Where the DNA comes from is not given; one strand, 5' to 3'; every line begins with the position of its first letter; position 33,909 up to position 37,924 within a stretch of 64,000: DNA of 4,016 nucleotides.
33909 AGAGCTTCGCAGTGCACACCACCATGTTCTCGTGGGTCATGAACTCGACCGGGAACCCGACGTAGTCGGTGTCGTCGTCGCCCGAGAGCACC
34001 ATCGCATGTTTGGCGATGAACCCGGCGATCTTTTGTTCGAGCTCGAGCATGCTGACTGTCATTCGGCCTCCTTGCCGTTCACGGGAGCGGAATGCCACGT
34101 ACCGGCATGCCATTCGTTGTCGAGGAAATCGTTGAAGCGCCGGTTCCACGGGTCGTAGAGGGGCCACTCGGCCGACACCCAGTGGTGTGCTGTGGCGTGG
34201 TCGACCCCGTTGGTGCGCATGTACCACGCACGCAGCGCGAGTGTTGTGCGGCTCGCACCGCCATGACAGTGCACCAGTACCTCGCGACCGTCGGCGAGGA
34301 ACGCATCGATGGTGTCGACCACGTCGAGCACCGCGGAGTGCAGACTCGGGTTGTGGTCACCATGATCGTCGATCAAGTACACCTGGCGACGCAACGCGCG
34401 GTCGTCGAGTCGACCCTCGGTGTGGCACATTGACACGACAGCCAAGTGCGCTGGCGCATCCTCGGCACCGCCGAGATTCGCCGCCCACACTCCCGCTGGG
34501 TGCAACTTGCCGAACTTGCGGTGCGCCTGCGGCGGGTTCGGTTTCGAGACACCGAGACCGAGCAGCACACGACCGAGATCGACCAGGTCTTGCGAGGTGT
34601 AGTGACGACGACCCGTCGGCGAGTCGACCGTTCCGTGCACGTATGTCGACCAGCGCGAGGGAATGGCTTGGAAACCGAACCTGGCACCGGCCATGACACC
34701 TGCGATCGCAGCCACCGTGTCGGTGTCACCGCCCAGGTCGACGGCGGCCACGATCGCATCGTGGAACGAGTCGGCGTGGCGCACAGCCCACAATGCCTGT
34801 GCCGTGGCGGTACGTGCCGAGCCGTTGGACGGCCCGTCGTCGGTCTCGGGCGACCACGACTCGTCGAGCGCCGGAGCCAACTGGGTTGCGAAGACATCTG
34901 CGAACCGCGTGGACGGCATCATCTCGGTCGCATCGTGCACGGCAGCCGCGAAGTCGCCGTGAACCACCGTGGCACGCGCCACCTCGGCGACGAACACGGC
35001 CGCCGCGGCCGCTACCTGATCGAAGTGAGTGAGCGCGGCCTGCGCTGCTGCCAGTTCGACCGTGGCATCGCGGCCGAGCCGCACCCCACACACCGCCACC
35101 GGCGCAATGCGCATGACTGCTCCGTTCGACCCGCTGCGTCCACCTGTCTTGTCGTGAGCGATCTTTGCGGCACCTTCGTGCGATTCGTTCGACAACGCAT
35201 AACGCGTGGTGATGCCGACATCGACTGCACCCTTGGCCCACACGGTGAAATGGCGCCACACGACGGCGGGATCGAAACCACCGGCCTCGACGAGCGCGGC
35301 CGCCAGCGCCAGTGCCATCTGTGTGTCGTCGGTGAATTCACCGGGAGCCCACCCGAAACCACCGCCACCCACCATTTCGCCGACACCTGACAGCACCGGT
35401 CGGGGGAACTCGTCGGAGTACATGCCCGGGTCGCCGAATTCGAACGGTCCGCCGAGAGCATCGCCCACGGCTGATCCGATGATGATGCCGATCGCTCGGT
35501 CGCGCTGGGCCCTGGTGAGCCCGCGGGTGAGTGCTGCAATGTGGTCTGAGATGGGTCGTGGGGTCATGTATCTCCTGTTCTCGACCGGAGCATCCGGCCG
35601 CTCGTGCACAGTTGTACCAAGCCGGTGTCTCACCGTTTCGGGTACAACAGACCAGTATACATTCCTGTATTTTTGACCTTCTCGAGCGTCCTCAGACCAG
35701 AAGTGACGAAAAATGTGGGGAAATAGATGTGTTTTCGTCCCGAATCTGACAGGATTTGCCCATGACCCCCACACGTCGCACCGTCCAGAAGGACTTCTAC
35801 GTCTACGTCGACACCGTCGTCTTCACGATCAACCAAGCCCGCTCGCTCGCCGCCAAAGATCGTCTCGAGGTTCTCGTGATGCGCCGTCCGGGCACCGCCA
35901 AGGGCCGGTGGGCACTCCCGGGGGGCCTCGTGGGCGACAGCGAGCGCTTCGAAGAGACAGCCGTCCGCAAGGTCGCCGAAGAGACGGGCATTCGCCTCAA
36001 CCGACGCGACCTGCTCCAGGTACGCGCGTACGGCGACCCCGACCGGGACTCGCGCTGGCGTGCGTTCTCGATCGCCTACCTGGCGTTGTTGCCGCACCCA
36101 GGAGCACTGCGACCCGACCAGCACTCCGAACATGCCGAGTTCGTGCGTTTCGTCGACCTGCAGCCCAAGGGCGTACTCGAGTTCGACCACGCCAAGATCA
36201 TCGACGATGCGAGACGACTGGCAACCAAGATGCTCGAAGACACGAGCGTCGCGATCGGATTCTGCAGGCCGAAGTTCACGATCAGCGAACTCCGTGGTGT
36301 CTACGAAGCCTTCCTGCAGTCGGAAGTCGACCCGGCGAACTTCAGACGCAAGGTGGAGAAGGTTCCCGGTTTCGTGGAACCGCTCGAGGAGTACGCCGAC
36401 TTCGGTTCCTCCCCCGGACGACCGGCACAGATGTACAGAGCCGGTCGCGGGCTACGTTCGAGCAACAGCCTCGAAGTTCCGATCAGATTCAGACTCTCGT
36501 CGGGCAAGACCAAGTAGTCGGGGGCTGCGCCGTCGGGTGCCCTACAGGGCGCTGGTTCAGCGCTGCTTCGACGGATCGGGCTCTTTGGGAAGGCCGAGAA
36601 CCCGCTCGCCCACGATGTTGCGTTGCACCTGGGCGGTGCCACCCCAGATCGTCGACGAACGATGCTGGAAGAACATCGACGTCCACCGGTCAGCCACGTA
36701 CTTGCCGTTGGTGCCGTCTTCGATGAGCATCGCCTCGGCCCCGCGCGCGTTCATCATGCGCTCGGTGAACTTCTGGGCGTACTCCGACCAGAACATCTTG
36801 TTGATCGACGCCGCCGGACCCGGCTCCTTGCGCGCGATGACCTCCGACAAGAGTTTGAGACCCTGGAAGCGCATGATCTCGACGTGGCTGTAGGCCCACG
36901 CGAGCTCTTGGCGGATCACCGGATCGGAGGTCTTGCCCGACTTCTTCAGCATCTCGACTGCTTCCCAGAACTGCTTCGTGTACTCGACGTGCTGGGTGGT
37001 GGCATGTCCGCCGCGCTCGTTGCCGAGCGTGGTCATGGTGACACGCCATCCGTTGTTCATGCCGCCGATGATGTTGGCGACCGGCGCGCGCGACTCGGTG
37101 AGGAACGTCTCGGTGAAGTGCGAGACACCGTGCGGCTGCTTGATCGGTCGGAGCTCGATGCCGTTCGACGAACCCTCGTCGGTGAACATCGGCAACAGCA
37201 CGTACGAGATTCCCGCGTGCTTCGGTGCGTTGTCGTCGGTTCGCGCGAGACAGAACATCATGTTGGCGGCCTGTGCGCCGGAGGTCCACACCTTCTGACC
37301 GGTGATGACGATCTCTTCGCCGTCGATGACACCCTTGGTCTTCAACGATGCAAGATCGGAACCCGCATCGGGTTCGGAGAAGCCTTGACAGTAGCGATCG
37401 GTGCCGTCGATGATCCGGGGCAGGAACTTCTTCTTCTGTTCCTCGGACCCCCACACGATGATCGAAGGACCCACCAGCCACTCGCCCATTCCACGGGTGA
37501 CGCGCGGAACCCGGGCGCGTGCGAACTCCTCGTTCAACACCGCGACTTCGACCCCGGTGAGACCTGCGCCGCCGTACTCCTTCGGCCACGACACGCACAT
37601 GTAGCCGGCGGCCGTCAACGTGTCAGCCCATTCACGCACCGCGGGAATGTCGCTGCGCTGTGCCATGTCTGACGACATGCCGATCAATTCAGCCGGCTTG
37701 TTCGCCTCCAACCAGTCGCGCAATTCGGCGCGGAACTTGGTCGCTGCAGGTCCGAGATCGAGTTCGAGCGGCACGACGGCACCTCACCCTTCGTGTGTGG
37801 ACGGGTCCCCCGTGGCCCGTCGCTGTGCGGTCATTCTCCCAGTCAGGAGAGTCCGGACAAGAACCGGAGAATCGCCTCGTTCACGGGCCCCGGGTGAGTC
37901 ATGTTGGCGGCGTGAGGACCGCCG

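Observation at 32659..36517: Candidate undescribed ADP-ribose module: NrtR-like Nudix regulator divergent from an ARH-phosphatase fusion coupled to a YbjN/AAA+ ATPase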

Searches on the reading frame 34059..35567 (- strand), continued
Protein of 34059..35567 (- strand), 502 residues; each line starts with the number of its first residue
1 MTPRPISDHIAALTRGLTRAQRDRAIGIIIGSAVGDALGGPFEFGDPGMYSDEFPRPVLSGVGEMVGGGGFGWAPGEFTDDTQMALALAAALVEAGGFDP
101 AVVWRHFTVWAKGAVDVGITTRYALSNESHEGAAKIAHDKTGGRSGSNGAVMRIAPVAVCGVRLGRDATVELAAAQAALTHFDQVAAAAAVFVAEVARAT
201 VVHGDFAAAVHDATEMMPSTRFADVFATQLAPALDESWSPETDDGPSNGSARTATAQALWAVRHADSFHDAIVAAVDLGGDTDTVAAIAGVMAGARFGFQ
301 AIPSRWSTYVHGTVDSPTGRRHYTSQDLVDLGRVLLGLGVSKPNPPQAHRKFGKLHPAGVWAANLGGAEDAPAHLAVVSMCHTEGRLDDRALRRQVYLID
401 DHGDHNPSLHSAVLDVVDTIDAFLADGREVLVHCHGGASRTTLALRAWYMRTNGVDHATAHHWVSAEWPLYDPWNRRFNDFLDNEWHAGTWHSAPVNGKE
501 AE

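Call 76: search_dna_similar(query=window:34059-35567:-, collection=phages, mode=protein, max_evalue=0.00001, max_rows=15)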
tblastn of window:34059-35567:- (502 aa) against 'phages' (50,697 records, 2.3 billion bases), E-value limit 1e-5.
Records with a match: 27; places in all: 27; records where one place covers at least 80% of the query: 0.
Best place of each record, by identity: <60% 27.
By first word of the organism name: Streptomyces 11; Erwinia 5; Salmonella 4; Serratia 2; Bacillus 2; Xanthomonas 1; Escherichia 1; Klebsiella 1.
By host as written in the record: Streptomyces griseus ATCC 10137 10; Erwinia amylovora SNUABM_01 2; Serratia marcescens UCC2017 2; Bacillus megaterium str. ATCC 43725 2; Salmonella enterica subsp. enterica serovar Typhi 2; Streptomyces scabiei RL-34 1; Xanthomonas vesicatoria 1; Erwinia aphidicola W09_2 1; and 6 more.
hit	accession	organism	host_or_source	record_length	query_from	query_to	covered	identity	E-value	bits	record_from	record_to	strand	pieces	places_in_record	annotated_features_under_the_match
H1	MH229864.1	Streptomyces phage UNTPL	Streptomyces griseus ATCC 10137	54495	9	312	61%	35.6%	2e-14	82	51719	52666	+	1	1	77: hydrolase | 76: hypothetical protein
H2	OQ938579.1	Streptomyces phage Bogota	Streptomyces griseus ATCC 10137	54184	9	312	61%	35.6%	3e-14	82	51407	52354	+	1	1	77: hydrolase | 76: hypothetical protein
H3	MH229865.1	Streptomyces phage LazerLemon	Streptomyces griseus ATCC 10137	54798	17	312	59%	36.3%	8e-15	84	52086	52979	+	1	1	77: hydrolase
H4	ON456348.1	Streptomyces phage Marky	Streptomyces griseus ATCC 10137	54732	13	312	60%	35.5%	5e-14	81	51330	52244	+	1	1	78: hydrolase | 77: hypothetical protein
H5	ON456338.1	Streptomyces phage Stuff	Streptomyces griseus ATCC 10137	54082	17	312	59%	36.0%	1e-13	80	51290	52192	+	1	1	76: hydrolase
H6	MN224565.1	Streptomyces phage Intolerant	Streptomyces griseus ATCC 10137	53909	17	312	59%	35.2%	8e-13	77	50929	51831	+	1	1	73: hydrolase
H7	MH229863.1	Streptomyces phage JackieB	Streptomyces griseus ATCC 10137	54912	17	312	59%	34.5%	3e-15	85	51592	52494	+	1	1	76: hydrolase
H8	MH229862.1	Streptomyces phage Henoccus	Streptomyces griseus ATCC 10137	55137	17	312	59%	34.5%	2e-14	82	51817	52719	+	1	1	76: hypothetical protein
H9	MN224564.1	Streptomyces phage Araceli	Streptomyces griseus ATCC 10137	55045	17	312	59%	34.2%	8e-15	84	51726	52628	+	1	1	75: hydrolase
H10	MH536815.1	Streptomyces phage Crosby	Streptomyces griseus ATCC 10137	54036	17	312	59%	34.0%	1e-10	70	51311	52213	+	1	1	78: hydrolase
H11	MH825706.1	Streptomyces phage Microdon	Streptomyces scabiei RL-34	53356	13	312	60%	33.2%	3e-8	63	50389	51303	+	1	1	74: hydrolase | 73: hypothetical protein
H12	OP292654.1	Xanthomonas phage XbC2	Xanthomonas vesicatoria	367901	20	316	59%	30.9%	2e-14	82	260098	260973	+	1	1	putative ADP-ribosylglycohydrolase | hypothetical protein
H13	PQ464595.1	Erwinia phage Kaldavass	Erwinia aphidicola W09_2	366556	15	306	58%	30.8%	2e-15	86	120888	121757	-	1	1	ADP-ribosylglycohydrolase | hypothetical protein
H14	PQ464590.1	Erwinia phage Hallingskeid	Erwinia aphidicola B01_10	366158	6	311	61%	26.7%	1e-16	89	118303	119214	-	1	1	ADP-ribosylglycohydrolase | hypothetical protein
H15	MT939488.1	Erwinia phage pEa_SNUABM_50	Erwinia amylovora SNUABM_01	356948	33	310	55%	28.9%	5e-11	72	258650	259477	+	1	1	putative ADP-ribosylglycohydrolase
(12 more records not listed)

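Call 85: search_protein_families(library=pfam, proteins=[L025:12829-14310:+, L025:14416-15597:+, L025:16273-17175:+, L025:9008-9547:+, L025:7847-8512:+, L025:6233-7780:+, L059:5900-6562:+, L051:4000-4100:+], max_evalue=0.01)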
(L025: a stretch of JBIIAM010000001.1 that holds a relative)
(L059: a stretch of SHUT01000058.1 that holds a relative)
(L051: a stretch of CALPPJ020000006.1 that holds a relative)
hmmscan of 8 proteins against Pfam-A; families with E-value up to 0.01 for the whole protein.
L025:12829-14310:+ (493 aa): 7 families
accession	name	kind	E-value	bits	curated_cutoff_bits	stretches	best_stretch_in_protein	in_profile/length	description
PF00004.35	AAA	-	3.7e-16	60.2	21.2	1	261-389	2-129/131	ATPase family associated with various cellular activities (AAA)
PF17866.7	AAA_lid_6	-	5.8e-08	33.1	24.3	1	414-468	1-55/60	AAA lid domain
PF13401.12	AAA_22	-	3.7e-05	24.5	27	0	259-366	7-124/130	AAA domain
PF05496.18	RuvB_N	-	0.0029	17.8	27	1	257-332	33-96/159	Holliday junction DNA helicase RuvB P-loop domain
PF13245.12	AAA_19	-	0.0031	18.1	25.1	0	252-297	6-42/134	AAA domain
PF13191.12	AAA_16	-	0.0047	17.9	32.6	0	243-303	10-81/167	AAA ATPase domain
PF01078.27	Mg_chelatase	-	0.0047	16.8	20.3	0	253-280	18-45/207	Magnesium chelatase, subunit ChlI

L025:14416-15597:+ (393 aa): 4 families
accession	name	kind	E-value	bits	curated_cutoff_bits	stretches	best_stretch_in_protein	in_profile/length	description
PF00929.31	RNase_T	-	1.4e-23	84.7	24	1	12-157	1-163/164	Exonuclease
PF16473.11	Rv2179c-like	-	9.3e-08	32.4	27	1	12-159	3-174/177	3'-5' exoribonuclease Rv2179c-like domain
PF00533.33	BRCT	-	0.00062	20.4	21.3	1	328-384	19-75/78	BRCA1 C Terminus (BRCT) domain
PF12738.14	PTCB-BRCT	-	0.003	18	22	1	324-380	9-61/63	twin BRCT domain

L025:16273-17175:+ (300 aa): 1 family
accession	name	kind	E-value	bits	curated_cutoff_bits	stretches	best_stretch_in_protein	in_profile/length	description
PF20208.3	ARPP-1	-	2.2e-72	244.3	27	1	10-296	3-297/297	ARG and Rhodanese-Phosphatase-superfamily-associated Protein domain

L025:9008-9547:+ (179 aa): 1 family
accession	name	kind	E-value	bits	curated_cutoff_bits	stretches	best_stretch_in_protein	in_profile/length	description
PF01936.24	NYN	-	2e-05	25.6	24.2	1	95-165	73-144/145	NYN domain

L025:7847-8512:+ (221 aa): 0 families

L025:6233-7780:+ (515 aa): 0 families

L059:5900-6562:+ (220 aa): 1 family
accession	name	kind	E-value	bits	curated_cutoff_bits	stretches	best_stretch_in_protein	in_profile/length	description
PF13328.12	HD_4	-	3.2e-19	69.6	27.2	1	12-152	1-147/156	HD domain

L051:4000-4100:+ (33 aa): 0 families

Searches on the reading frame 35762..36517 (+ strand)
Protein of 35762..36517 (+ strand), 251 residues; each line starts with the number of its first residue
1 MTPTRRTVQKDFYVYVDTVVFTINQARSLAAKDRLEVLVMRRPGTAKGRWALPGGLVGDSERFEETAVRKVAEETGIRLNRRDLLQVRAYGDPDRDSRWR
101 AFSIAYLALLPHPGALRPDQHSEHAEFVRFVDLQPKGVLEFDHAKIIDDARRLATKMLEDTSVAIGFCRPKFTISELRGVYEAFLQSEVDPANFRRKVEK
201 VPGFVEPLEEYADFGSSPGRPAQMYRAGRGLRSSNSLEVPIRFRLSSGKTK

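Call 3: search_protein_families(library=pfam, proteins=[window:35762-36517:+], max_evalue=0.01)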
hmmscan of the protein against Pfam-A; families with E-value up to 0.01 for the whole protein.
window:35762-36517:+ (251 aa): 2 families
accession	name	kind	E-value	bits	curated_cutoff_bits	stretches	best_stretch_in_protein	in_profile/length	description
PF00293.34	NUDIX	-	2.3e-17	63.7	21.1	1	34-147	14-131/134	NUDIX domain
PF21906.2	NrtR_WHD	-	1e-13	51.6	27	1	170-226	7-60/61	NrtR DNA-binding winged helix domain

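Call 4: search_protein_families(library=ncbifam, proteins=[window:35762-36517:+], max_evalue=0.01)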
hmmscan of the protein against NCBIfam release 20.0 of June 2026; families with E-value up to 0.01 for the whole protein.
window:35762-36517:+ (251 aa): 16 families
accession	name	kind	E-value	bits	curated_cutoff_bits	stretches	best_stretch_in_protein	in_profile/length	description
NF050029.2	TransRepNtr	equivalog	1.6e-22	80.1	400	1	17-226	18-224/245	ADPR responsive transcriptional repressor NtrR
NF003787.0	PRK05379.1-4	equivalog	2.5e-10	39.9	449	1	37-134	222-322/346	bifunctional nicotinamide-nucleotide adenylyltransferase/Nudix hydroxylase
NF003786.0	PRK05379.1-2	equivalog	5e-10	39.1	397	1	37-149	232-350/354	bifunctional nicotinamide-nucleotide adenylyltransferase/Nudix hydroxylase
NF003788.0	PRK05379.1-5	equivalog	4.6e-08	32.8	354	1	37-132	227-325/351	bifunctional nicotinamide-nucleotide adenylyltransferase/Nudix hydroxylase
NF003791.0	PRK05379.2-3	equivalog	1.7e-06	27.5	409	1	37-134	215-319/340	bifunctional nicotinamide-nucleotide adenylyltransferase/Nudix hydroxylase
NF041652.1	Nud_hyd_Dein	equivalog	2.6e-06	27.7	200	1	39-131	29-122/152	Nudix hydrolase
NF003790.0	PRK05379.2-2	equivalog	5.3e-06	25.7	403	1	36-110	229-307/354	bifunctional nicotinamide mononucleotide adenylyltransferase/ADP-ribose pyrophosphatase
NF008044.0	PRK10776.1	equivalog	8.2e-06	25.7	148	1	33-96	14-79/130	8-oxo-dGTP diphosphatase MutT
NF006530.0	PRK08999.1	equivalog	1.1e-05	24.7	245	1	30-95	13-80/315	Nudix family hydrolase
NF003785.0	PRK05379.1-1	equivalog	2.8e-05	23.5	418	1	37-160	217-342/347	bifunctional nicotinamide-nucleotide adenylyltransferase/Nudix hydroxylase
NF052459.1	OxoGTPPhMutT1Mycb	equivalog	0.00043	19.5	475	1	32-80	15-61/292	8-oxo-(d)GTP phosphatase MutT1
NF012016.0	PRK15472.1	equivalog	0.00051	19.7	95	1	44-83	27-66/141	nucleoside triphosphatase NudI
TIGR00586.1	mutt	equivalog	0.00061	19.8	97.9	1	32-95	14-79/129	8-oxo-dGTP diphosphatase MutT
NF006961.0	PRK09438.1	equivalog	0.00091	18.7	103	1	34-82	19-66/151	dihydroneopterin triphosphate diphosphatase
NF011963.0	PRK15434.1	subfamily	0.0066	16.2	146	0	36-80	30-75/159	GDP-mannose mannosyl hydrolase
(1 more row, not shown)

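Call 6: search_protein_families(library=padloc, proteins=[window:35762-36517:+], max_evalue=0.01)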
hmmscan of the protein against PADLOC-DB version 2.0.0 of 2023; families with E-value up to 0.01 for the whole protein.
window:35762-36517:+ (251 aa): 1 family
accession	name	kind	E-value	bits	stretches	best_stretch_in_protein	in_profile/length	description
PDLC04899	PDC-S07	-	2.6e-05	21.9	1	34-96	17-81/135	-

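Call 62: search_solved_structures(query=window:35762-36517:+, max_evalue=0.01, show_alignments=2)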
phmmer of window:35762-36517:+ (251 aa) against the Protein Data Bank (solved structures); distinct sequences matched with E-value up to 0.01: 28.
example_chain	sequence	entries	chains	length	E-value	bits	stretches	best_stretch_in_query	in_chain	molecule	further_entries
5bs6_A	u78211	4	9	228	2.9e-21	79.2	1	11-226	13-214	transcriptional regulator AraR | transcriptional factor AraR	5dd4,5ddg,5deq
2fml_A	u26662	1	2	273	2.1e-18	69.8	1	32-226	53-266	MutT/nudix family protein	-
3gz5_A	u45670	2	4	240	1.3e-15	60.6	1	20-225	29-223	MutT/nudix family protein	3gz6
2yyh_A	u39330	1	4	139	1.3e-09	41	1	50-149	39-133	8-OXO-dGTPase domain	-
3gz8_A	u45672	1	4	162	1.2e-08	37.8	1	18-155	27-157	MutT/nudix family protein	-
3i9x_A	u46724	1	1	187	3.8e-08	36.2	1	41-150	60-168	mutT/nudix family protein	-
4dyw_A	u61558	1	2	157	1.6e-07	34.2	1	32-127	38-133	MutT/NUDIX family protein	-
3h95_A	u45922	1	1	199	2.3e-06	30.4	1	23-90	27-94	Nucleoside diphosphate-linked moiety X motif 6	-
6fl4_A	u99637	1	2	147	4.4e-06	29.5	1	38-114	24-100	Nudix hydrolase 1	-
5gp0_E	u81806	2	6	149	4.5e-06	29.4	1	38-114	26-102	Nudix hydrolase 1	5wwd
6dby_A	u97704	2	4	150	4.6e-06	29.4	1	38-114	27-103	Nudix hydrolase 1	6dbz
5wy6_E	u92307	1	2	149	8.6e-06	28.5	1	38-114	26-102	Nudix hydrolase 1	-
3id9_A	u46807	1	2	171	2.7e-05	26.9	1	31-89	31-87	MutT/NUDIX family protein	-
2qjt_B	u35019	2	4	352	4e-05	26.3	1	37-159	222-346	Nicotinamide-nucleotide adenylyltransferase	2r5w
3grn_A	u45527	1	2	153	0.00017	24.3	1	29-84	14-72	MutT related protein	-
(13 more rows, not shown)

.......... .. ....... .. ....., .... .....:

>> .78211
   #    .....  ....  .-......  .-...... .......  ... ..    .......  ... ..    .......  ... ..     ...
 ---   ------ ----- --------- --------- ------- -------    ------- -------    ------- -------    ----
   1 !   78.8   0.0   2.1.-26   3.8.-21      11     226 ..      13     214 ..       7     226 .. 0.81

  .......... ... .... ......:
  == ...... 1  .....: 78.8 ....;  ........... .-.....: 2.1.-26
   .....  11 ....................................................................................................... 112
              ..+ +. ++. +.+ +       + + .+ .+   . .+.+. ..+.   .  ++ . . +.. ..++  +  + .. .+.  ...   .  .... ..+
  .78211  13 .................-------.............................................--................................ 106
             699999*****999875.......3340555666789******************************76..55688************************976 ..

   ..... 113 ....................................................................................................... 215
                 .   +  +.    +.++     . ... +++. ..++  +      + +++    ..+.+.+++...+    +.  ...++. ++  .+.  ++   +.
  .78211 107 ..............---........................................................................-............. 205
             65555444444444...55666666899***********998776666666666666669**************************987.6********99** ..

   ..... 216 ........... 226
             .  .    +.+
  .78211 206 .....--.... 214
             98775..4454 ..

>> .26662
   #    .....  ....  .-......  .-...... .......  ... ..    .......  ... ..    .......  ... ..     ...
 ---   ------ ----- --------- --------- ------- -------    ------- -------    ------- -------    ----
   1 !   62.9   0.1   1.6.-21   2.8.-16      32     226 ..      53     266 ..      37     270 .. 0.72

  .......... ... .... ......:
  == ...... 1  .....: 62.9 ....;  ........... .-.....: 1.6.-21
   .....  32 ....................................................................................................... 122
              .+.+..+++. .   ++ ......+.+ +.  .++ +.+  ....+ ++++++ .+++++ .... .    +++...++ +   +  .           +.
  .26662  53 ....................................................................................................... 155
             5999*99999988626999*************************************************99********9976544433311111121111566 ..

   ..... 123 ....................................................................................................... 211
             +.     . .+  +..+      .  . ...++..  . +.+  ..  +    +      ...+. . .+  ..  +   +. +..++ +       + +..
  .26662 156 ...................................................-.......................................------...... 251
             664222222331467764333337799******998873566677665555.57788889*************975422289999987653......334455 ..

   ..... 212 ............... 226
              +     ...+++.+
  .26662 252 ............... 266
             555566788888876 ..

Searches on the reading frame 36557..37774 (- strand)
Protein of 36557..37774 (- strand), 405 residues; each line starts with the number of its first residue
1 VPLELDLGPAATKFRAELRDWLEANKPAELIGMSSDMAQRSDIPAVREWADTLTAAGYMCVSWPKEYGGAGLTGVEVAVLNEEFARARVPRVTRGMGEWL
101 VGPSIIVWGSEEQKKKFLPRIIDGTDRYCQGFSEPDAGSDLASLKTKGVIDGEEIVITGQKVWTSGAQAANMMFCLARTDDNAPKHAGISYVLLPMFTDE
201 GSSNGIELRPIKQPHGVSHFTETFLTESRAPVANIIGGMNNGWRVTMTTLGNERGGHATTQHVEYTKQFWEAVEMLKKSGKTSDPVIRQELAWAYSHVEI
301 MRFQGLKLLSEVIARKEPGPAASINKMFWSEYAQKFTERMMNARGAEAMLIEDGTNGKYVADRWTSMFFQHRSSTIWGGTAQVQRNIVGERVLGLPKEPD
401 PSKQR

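Call 27: search_protein_families(library=pfam, proteins=[window:36557-37774:-], max_evalue=1)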
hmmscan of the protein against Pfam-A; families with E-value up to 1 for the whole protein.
window:36557-37774:- (405 aa): 3 families
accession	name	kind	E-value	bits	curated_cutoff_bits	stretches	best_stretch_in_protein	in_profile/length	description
PF00441.29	Acyl-CoA_dh_1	-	2.4e-19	70.4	22.4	1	240-393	1-150/150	Acyl-CoA dehydrogenase, C-terminal domain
PF02771.21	Acyl-CoA_dh_N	-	7.7e-19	68.6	22.9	1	14-124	7-112/113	Acyl-CoA dehydrogenase, N-terminal domain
PF02770.24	Acyl-CoA_dh_M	-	2.9e-16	59.9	33.3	1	129-219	1-86/97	Acyl-CoA dehydrogenase, middle domain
